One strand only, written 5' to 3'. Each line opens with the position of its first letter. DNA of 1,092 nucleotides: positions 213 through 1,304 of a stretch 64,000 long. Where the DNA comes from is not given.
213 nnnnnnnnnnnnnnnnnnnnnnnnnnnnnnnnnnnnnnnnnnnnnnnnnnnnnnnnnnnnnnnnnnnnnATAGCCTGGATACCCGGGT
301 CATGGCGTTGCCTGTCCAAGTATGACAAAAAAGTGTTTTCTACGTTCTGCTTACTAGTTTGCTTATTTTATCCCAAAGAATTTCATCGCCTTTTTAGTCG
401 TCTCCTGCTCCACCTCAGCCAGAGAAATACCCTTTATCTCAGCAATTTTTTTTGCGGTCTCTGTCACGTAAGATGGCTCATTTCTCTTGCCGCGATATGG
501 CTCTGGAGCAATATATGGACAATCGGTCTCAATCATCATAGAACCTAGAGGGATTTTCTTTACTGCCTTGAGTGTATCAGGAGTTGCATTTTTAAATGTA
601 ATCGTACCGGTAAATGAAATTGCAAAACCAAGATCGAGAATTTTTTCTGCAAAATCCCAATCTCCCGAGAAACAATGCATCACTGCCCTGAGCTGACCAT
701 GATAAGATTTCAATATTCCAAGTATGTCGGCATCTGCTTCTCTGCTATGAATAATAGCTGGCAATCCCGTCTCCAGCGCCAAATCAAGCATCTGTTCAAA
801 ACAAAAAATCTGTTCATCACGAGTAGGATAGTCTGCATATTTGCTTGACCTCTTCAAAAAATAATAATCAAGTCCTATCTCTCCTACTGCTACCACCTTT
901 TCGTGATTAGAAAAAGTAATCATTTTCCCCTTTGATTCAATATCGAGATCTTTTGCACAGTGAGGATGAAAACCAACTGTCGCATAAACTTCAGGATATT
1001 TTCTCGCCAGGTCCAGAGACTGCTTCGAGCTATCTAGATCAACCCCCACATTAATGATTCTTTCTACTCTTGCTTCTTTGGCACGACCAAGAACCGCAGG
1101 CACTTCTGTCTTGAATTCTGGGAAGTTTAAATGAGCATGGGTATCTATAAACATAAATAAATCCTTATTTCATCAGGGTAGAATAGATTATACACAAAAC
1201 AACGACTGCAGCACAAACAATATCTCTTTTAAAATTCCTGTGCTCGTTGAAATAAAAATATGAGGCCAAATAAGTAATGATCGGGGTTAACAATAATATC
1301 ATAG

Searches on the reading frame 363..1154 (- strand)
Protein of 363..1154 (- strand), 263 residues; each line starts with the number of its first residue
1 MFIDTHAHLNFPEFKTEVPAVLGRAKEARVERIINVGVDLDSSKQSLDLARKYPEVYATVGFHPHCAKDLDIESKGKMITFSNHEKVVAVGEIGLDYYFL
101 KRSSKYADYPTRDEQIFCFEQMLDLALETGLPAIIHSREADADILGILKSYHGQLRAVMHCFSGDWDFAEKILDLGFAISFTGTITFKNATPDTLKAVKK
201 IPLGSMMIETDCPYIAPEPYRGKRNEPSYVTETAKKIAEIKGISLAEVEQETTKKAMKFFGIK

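Call 62: find_encoding_contigs(protein=window:363-1154:-, flank=10000, max_places=3)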
Protein window:363-1154:- (263 aa): 1 contig read that carries it; 1 place shown.
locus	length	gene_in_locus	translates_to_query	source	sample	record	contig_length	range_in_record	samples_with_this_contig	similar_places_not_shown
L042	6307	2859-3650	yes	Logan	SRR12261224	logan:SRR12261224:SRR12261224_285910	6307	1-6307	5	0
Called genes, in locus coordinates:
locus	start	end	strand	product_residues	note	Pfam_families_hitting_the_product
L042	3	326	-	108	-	?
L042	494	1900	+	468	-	PF00133:tRNA-synt_1, PF01406:tRNA-synt_1e, PF09334:tRNA-synt_1g, PF00133:tRNA-synt_1, PF19303:Anticodon_3 (faint)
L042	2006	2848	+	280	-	PF00892:EamA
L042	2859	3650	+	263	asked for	PF01026:TatD_DNase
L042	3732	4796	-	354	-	-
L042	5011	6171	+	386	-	-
